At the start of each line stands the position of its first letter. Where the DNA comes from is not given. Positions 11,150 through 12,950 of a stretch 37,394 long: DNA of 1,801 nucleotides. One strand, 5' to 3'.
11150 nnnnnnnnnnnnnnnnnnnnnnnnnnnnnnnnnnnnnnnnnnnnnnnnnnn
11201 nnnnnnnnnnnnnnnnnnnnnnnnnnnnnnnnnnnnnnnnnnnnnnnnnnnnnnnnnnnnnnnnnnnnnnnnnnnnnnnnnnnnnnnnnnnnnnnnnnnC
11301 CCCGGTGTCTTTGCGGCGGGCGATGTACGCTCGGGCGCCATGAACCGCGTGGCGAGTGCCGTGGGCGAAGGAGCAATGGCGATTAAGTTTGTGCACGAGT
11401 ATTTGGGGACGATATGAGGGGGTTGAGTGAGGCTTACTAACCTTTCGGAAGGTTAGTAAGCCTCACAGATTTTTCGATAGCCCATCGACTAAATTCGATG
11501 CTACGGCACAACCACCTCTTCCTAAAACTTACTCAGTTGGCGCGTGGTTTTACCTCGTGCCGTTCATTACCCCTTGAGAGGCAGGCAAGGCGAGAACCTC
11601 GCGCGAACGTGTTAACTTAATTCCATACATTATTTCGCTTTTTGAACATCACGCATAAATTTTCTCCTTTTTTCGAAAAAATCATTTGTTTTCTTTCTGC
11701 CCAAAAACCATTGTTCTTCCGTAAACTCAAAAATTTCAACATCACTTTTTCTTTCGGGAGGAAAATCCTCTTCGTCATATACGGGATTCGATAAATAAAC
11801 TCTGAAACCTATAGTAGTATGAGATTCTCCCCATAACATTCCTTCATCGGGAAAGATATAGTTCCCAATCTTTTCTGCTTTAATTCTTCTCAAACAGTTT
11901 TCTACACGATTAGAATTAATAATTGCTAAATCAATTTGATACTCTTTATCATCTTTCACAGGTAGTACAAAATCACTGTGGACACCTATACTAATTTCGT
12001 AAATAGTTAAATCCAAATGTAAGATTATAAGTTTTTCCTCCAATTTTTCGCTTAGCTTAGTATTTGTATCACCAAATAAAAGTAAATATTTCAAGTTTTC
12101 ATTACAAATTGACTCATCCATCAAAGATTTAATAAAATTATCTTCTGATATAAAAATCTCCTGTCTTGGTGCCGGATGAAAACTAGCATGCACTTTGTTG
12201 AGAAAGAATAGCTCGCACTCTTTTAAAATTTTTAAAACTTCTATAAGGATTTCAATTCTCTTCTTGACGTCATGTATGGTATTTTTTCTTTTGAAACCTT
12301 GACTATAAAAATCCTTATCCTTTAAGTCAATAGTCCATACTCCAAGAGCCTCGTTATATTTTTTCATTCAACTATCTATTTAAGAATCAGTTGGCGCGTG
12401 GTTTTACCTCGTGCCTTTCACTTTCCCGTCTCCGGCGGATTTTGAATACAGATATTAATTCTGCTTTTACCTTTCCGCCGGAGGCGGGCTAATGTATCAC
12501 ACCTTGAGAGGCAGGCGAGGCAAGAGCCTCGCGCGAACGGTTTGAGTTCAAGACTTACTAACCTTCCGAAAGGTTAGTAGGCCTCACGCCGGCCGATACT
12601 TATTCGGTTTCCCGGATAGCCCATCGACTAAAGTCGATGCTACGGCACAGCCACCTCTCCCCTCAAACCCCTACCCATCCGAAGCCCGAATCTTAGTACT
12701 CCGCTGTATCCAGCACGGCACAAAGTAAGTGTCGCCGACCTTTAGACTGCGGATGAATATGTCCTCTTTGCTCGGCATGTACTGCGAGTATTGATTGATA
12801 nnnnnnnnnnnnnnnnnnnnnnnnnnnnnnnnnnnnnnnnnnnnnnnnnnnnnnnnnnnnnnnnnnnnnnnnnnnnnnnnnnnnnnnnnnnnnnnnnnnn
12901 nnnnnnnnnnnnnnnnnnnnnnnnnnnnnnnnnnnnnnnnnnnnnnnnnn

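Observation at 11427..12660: AT-rich orphan gene inserted between permuted BOX-like modular repeats (A-B-C-D | gene | C-ins-D-A-B)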

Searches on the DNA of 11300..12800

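Call 6: search_rna_families(source=window, start=11300, end=12800, threshold=evalue, max_evalue=5)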
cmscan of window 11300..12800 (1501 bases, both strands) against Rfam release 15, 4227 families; matches with E-value up to 5: 5.
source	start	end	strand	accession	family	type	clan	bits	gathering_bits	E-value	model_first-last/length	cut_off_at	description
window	11718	11784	-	RF00049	SNORD36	Gene; snRNA; snoRNA; CD-box;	CL00051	23.4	30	0.75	1-77/77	no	Small nucleolar RNA SNORD36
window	11427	11466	+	RF01061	mir-548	Gene; miRNA;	-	19.7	90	1.2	23-62/84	no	mir-548 microRNA precursor family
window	11654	11703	-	RF03084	DUF2815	Gene; sRNA;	-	17.7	41.2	4.1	1-62/62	no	DUF2815 RNA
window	12211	12296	-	RF01637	ceN47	Gene; snRNA; snoRNA; CD-box;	-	15.8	35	1.8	1-155/155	no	Nematode snoRNA ceN47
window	11427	11466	-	RF00373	RNaseP_arch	Gene; ribozyme;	CL00002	11.8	84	0.94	1-288/288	no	Archaeal RNase P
